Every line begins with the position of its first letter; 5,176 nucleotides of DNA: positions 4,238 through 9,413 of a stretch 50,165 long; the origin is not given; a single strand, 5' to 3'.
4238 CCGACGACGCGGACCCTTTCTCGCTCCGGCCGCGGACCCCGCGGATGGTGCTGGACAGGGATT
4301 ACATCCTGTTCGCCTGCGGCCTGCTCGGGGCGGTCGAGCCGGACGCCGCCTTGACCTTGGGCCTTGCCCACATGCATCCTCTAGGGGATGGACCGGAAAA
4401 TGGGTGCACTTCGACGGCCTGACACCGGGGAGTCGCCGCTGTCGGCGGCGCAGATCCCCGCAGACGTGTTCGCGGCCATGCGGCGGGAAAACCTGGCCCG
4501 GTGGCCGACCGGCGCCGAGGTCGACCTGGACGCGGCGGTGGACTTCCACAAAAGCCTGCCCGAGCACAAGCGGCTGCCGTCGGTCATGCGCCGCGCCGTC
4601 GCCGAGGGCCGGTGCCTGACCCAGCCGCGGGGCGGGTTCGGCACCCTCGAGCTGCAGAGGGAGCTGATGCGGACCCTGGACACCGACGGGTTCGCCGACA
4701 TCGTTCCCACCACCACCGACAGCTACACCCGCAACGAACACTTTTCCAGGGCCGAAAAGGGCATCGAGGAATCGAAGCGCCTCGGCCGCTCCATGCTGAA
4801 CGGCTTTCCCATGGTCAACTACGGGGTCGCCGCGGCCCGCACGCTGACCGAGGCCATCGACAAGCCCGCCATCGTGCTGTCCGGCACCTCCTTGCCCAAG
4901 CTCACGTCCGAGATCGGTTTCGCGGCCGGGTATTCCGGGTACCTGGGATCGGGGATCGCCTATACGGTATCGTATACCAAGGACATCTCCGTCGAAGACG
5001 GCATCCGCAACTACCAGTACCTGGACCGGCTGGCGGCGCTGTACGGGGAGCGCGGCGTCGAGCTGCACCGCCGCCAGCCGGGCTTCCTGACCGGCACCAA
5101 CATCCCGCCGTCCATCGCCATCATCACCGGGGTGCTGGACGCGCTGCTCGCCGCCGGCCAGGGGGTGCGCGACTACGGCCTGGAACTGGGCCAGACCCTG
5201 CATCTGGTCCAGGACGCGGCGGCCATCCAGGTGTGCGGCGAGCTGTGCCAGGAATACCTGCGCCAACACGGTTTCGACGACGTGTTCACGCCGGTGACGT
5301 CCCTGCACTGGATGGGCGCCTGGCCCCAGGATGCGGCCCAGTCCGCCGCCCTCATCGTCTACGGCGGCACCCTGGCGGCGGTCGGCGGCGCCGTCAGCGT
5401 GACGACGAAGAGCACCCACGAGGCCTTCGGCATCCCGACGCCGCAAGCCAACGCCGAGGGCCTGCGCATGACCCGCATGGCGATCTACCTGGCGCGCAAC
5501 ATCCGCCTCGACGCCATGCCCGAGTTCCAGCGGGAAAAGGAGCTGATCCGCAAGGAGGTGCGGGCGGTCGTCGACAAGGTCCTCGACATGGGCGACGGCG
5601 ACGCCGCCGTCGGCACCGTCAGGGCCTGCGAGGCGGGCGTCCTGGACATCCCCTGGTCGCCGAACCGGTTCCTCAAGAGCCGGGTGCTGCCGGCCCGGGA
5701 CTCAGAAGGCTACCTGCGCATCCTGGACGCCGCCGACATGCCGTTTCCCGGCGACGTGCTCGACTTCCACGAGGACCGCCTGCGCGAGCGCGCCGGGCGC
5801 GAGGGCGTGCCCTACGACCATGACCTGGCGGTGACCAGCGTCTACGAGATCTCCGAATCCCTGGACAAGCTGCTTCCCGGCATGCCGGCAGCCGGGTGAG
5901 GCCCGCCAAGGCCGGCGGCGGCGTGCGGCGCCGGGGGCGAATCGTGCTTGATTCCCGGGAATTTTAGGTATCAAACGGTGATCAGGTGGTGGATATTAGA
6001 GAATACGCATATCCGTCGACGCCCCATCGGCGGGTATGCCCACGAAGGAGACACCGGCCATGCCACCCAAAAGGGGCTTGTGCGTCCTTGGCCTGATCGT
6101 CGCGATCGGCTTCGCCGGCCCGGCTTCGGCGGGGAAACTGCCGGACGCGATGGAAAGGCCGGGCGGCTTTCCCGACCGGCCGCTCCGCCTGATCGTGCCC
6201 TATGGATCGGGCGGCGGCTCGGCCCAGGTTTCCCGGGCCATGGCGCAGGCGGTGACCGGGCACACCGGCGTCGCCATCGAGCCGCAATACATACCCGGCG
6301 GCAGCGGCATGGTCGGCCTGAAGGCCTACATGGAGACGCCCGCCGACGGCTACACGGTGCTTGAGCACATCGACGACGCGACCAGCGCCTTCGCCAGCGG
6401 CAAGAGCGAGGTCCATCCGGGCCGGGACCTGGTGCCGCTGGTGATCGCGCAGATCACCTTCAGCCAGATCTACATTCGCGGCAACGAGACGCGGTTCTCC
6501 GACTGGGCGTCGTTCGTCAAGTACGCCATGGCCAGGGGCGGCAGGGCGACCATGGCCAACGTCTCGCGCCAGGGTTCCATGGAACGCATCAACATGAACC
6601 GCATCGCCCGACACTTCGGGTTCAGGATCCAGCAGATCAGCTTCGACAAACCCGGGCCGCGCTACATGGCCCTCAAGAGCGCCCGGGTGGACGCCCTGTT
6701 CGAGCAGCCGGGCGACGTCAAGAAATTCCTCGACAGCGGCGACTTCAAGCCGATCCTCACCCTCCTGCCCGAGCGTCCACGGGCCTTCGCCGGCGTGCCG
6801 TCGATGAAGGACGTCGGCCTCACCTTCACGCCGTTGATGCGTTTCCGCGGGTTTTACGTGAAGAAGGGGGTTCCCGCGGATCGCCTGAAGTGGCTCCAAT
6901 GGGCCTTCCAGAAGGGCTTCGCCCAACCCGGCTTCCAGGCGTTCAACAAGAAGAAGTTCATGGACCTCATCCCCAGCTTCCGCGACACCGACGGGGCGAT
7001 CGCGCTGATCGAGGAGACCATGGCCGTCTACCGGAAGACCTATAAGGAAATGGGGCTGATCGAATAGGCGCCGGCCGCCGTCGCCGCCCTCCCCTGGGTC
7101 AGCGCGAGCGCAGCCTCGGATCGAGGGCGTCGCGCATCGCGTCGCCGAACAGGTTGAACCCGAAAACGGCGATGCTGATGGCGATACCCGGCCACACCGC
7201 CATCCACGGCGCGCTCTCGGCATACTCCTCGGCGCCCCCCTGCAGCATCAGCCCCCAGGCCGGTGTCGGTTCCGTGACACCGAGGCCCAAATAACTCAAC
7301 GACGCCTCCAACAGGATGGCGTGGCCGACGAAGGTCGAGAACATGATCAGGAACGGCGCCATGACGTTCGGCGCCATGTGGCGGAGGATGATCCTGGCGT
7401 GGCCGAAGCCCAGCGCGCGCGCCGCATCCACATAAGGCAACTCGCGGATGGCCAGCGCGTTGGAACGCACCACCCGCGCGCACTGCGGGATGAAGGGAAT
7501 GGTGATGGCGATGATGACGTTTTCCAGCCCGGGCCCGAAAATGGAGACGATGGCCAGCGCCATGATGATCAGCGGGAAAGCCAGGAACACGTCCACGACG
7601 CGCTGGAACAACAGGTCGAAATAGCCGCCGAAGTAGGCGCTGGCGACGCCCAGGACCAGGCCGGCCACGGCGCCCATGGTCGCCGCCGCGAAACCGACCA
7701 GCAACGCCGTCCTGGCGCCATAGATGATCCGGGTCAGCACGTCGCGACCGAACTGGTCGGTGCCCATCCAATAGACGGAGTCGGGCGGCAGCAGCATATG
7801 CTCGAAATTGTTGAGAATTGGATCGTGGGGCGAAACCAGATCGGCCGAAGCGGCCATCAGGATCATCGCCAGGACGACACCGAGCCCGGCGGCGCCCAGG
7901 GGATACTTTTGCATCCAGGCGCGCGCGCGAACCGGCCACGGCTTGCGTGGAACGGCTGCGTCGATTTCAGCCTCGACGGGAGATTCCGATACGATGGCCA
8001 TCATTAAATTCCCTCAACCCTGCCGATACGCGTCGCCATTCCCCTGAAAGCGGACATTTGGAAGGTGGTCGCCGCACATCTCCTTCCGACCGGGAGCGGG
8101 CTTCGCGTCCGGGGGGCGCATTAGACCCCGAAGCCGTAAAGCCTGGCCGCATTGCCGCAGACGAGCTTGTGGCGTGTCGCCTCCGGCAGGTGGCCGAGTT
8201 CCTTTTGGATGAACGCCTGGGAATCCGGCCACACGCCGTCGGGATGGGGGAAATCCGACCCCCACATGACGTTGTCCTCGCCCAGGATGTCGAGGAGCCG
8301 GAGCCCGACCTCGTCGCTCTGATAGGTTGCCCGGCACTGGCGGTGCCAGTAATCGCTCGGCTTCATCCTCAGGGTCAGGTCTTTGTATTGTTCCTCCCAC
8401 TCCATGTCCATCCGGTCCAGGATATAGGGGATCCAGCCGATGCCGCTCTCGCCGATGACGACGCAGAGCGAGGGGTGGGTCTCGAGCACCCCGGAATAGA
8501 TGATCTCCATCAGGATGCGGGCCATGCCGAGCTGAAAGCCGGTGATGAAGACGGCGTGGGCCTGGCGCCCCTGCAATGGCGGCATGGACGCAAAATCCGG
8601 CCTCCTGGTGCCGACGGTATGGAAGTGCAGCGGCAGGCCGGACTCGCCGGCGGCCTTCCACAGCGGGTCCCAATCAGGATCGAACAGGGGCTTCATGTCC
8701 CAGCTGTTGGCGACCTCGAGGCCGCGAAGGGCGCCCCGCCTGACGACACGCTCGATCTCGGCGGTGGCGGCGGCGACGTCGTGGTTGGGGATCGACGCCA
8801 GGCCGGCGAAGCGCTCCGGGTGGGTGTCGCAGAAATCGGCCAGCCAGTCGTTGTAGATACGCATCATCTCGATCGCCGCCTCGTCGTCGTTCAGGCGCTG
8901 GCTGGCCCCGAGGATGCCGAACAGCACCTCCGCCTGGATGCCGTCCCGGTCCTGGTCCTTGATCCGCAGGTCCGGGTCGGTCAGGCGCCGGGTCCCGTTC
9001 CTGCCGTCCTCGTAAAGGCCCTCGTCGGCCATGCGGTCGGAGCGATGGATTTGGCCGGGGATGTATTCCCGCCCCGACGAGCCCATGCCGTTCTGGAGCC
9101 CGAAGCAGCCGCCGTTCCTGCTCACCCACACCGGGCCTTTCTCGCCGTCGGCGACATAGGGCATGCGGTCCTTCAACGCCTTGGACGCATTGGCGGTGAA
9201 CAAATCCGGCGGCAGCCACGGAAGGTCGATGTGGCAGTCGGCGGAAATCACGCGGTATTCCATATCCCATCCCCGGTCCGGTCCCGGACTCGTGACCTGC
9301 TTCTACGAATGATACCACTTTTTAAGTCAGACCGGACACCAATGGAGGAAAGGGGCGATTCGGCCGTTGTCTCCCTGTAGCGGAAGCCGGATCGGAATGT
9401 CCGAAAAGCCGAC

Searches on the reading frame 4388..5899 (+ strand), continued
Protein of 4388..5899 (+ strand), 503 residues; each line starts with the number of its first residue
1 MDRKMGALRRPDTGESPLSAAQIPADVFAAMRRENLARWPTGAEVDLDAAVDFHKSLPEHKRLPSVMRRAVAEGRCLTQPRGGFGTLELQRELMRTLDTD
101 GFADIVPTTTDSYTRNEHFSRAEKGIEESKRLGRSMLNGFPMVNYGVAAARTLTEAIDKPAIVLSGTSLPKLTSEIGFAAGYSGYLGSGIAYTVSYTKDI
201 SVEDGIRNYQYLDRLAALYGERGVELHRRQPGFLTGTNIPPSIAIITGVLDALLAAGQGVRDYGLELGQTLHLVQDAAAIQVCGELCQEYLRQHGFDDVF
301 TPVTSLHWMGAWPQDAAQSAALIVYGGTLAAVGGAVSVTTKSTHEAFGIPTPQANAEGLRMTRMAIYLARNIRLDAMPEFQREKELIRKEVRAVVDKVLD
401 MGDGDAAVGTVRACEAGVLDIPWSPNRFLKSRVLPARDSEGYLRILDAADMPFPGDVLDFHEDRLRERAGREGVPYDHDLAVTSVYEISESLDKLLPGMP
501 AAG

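Call 78: get_annotated_region(hit=H25, flank=7000)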
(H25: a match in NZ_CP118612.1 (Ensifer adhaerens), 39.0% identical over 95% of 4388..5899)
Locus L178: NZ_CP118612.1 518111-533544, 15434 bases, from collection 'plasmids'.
description: Ensifer adhaerens strain CTYH.Ch1 plasmid pCTYH.Ch1_2, complete sequence
organism: Ensifer adhaerens (NCBI taxid 106592)
taxonomy: Bacteria; Pseudomonadota; Alphaproteobacteria; Hyphomicrobiales; Rhizobiaceae; Ensifer; Ensifer adhaerens
host: -; source: Pure isolate,Rhizosphere of Cyperus brevifolius; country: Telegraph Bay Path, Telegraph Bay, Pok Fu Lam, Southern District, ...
typing (MOB-suite, as given by PLSDB): non-mobilizable
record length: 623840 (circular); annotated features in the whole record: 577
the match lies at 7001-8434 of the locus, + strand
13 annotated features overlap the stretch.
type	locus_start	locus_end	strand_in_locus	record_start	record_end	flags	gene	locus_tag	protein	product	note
CDS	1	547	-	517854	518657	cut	-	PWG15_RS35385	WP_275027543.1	ABC transporter permease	-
CDS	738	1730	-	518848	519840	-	-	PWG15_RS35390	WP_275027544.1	ABC transporter substrate-binding protein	-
CDS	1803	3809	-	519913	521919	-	-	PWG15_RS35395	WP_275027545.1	N,N-dimethylformamidase beta subunit family domain-containing protein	-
CDS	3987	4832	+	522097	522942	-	-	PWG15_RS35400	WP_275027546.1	helix-turn-helix transcriptional regulator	GO:0006355 - regulation of DNA-templated transcription [Evidence IEA]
CDS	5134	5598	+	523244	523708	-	glmS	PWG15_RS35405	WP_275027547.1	methylaspartate mutase subunit S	-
CDS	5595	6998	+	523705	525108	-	-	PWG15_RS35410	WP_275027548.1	glutamate mutase L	-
CDS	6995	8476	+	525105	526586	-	-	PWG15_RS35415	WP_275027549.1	methylaspartate mutase subunit E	GO:0019670 - anaerobic glutamate catabolic process [Evidence IEA]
CDS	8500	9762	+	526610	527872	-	-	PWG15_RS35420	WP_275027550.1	methylaspartate ammonia-lyase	GO:0019670 - anaerobic glutamate catabolic process [Evidence IEA]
CDS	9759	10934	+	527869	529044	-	-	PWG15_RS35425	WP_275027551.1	CaiB/BaiF CoA-transferase family protein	-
CDS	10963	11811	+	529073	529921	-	-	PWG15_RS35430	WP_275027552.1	CoA ester lyase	-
CDS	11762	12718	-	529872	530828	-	-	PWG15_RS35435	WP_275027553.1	LysR family transcriptional regulator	-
CDS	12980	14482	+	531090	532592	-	-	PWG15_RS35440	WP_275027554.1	fumarate hydratase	-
CDS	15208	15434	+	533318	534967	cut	-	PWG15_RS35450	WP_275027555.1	Glu/Leu/Phe/Val dehydrogenase dimerization domain-containing protein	GO:0006520 - amino acid metabolic process [Evidence IEA]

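Call 79: get_annotated_region(hit=H23, flank=4000)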
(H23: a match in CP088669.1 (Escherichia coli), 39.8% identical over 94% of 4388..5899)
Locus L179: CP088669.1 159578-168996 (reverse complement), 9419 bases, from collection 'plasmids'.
description: Escherichia coli strain C16EC0292 plasmid pC16EC0292-1, complete sequence
organism: Escherichia coli (NCBI taxid 562)
taxonomy: Bacteria; Pseudomonadota; Gammaproteobacteria; Enterobacterales; Enterobacteriaceae; Escherichia; Escherichia coli
host: -; source: Homo sapiens,blood; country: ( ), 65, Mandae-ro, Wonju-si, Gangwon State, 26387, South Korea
typing (MOB-suite, as given by PLSDB): non-mobilizable
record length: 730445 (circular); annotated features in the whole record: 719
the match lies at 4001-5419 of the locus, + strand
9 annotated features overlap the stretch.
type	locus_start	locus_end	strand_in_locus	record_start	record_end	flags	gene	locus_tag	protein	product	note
CDS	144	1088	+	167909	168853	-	-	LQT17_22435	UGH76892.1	hypothetical protein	-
CDS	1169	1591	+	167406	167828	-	-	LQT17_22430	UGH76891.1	hypothetical protein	-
CDS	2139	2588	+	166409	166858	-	-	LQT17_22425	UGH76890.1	methylaspartate mutase subunit S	-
CDS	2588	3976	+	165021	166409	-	-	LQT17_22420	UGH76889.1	glutamate mutase L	-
CDS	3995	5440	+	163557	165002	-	-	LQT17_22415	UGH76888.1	methylaspartate mutase subunit E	-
CDS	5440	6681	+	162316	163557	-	-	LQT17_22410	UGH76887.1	methylaspartate ammonia-lyase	-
CDS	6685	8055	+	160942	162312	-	-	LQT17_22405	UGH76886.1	DUF1446 domain-containing protein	-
CDS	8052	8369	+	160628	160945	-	-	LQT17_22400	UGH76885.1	DUF4387 domain-containing protein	-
CDS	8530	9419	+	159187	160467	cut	-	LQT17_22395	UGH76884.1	dicarboxylate/amino acid:cation symporter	-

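Call 92: find_homologous_proteins(query=window:4388-5899:+, max_evalue=1e-100)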
Query window:4388-5899:+ (503 aa): 1850 proteins with E <= 1e-100 among 8000 candidates; the best 120 are listed.
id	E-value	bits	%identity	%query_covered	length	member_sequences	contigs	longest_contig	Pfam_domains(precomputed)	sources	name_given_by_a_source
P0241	0.0e+0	1070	95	99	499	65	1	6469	PF06368.18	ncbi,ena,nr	ncbi:MAG: methylaspartate mutase subunit E [Proteobacteria bacterium]|nr:methylaspartate mutase subu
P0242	0.0e+0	1059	94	99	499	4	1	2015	PF06368.18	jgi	-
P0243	0.0e+0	1058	94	99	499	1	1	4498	PF06368.18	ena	-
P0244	0.0e+0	1052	93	99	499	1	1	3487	PF06368.18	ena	-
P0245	0.0e+0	1051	93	99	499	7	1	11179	PF06368.18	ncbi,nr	ncbi:MAG: methylaspartate mutase subunit E [Proteobacteria bacterium]|nr:methylaspartate mutase subu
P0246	0.0e+0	1051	93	99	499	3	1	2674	PF06368.18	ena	-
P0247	0.0e+0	1051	94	99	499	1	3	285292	PF06368.18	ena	-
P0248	0.0e+0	1049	93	99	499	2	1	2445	PF06368.18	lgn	-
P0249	0.0e+0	1048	93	99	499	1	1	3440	PF06368.18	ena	-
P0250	0.0e+0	1047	93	99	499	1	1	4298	PF06368.18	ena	-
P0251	0.0e+0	1043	92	99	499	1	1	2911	PF06368.18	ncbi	-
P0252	2.2e-267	905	81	98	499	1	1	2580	PF06368.18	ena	-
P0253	2.2e-265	899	82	95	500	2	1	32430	PF06368.18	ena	-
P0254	1.8e-259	879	79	98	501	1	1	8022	PF06368.18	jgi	jgi:methylaspartate mutase epsilon subunit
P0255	1.3e-258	877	79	97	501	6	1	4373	PF06368.18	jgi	jgi:methylaspartate mutase epsilon subunit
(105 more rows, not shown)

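Call 103: search_protein_representatives(protein=window:4388-5899:+)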
Query: 503 residues. Proteins with E-value up to 0.001 (for the whole library): 918; up to 1e-10: 604; up to 1e-30: 252. The best 150 are listed.
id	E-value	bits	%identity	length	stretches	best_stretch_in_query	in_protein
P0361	2.2e-222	755.4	67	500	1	12-497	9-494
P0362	5.4e-133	460.6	74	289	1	96-362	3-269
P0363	5.8e-131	453.9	67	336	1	169-500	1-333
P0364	1.4e-117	409.7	44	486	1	24-503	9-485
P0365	2.3e-112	392.5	42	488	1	22-486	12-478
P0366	3.9e-112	391.8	69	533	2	51-218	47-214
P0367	6.9e-107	374.5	41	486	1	18-482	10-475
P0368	9.9e-106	370.7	66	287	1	16-281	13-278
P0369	3.5e-104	365.6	68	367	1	17-258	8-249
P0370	1.7e-102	360.0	40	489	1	14-490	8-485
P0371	4.7e-101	355.2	39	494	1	22-475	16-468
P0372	1.3e-99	350.5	40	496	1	23-480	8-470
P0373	5.6e-99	348.4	38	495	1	17-485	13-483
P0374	4.4e-98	345.4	40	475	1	26-482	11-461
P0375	1.6e-97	343.6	71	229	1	278-497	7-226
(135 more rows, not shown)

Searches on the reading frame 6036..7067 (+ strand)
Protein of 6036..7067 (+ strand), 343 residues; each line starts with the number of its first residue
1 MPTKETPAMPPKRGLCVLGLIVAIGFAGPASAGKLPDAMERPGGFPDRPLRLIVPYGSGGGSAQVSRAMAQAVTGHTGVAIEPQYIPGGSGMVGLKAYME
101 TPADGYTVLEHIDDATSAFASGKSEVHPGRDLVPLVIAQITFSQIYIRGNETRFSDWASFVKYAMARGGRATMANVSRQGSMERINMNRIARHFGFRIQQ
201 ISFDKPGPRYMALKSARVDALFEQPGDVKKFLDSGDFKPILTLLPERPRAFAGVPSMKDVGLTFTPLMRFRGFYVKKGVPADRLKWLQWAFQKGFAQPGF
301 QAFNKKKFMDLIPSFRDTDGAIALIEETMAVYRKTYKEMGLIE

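Call 11: search_protein_families(library=pfam, max_evalue=0.00001, proteins=[window:6036-7067:+])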
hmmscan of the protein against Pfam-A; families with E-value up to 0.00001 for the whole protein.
window:6036-7067:+ (343 aa): 1 family
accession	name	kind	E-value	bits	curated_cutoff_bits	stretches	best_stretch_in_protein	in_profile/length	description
PF03401.19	TctC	-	1.5e-11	44.8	27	1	86-340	22-273/274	Tripartite tricarboxylate transporter family receptor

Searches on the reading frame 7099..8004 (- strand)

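Call 3: search_protein_families(library=pfam, proteins=[window:7099-8004:-])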
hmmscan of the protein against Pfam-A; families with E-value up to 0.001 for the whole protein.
window:7099-8004:- (301 aa): 2 families
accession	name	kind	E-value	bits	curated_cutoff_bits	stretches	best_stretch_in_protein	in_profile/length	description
PF00528.27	BPD_transp_1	-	1.7e-29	103.3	26.4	1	115-299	1-183/184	Binding-protein-dependent transport system inner membrane component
PF12911.12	OppC_N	-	2e-05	24.8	23.9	1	35-74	14-53/53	N-terminal TM domain of oligopeptide transport permease C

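Call 4: search_protein_families(library=ncbifam, proteins=[window:7099-8004:-])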
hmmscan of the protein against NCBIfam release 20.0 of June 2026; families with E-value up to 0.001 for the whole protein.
window:7099-8004:- (301 aa): 20 families
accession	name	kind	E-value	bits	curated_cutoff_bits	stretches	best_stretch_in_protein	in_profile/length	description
NF045473.1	Opp1C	equivalog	1.4e-77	260.7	350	1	36-298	6-267/267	nickel/cobalt ABC transporter permease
NF045474.1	Opp2C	equivalog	2.2e-77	259.9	300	1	59-295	1-236/236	nickel transporter permease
NF045476.1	Opp4C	equivalog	2.2e-76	256.7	350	1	30-297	9-278/278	oligopeptide ABC transporter permease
TIGR02790.1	nickel_nikC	equivalog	2.9e-73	246.6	358.45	1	40-295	4-258/258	nickel ABC transporter permease subunit NikC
NF011662.0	PRK15082.1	equivalog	7.2e-71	239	484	1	17-300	20-302/303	glutathione ABC transporter permease GsiD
NF007738.0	PRK10417.1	equivalog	3.5e-69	233.4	335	1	40-299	14-272/277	nickel ABC transporter permease subunit NikC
NF007376.0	PRK09881.1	equivalog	5.3e-63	212.8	434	1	28-300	23-295/298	D,D-dipeptide ABC transporter permease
NF008160.0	PRK10913.1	equivalog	7.6e-61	206.1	483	1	36-299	30-299/300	dipeptide ABC transporter permease DppC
NF047573.1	opine_perm_CntC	exception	4.5e-58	196.7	440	1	37-298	11-271/271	staphylopine uptake ABC transporter permease subunit CntC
NF045475.1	Opp3C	equivalog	2.4e-57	194.6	450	1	75-299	105-328/328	oligopeptide ABC transporter permease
NF011935.0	PRK15406.1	equivalog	5.8e-50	170.7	433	1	39-298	41-301/302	oligopeptide ABC transporter permease OppC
NF011596.0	PRK15021.1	subfamily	4.3e-36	124.6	439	1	72-297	115-338/341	microcin C ABC transporter permease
NF043080.1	MMSYN1_0166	equivalog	1e-35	123.2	370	1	43-298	46-305/307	oligopeptide ABC transporter permease OppC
NF011691.0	PRK15111.1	equivalog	4.3e-35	121.7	379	1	38-294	30-291/296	putrescine export ABC transporter permease SapC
NF045470.1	Opp2B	equivalog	7.6e-09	35.2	350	1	86-242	80-255/300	nickel ABC transporter permease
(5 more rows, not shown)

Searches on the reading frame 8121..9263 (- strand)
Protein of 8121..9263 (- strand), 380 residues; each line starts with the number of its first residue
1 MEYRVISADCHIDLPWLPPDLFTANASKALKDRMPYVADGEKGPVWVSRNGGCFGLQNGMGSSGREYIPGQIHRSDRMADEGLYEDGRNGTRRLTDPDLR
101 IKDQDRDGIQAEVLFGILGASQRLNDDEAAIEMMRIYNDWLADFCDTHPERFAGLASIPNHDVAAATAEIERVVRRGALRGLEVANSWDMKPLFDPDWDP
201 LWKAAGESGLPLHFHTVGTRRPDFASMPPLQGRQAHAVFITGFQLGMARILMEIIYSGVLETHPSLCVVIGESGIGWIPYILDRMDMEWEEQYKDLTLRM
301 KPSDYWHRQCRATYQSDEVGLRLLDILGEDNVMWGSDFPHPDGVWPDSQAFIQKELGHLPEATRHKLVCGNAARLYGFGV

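Call 3: search_protein_families(library=pfam, proteins=[window:8121-9263:-])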
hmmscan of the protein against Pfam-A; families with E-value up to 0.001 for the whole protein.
window:8121-9263:- (380 aa): 1 family
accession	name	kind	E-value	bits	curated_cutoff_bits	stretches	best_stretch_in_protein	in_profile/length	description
PF04909.20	Amidohydro_2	-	1.7e-34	120.3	26.4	1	18-378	11-289/289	Amidohydrolase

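Call 4: search_protein_families(library=ncbifam, proteins=[window:8121-9263:-])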
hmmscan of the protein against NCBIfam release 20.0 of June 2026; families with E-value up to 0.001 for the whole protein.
window:8121-9263:- (380 aa): 0 families
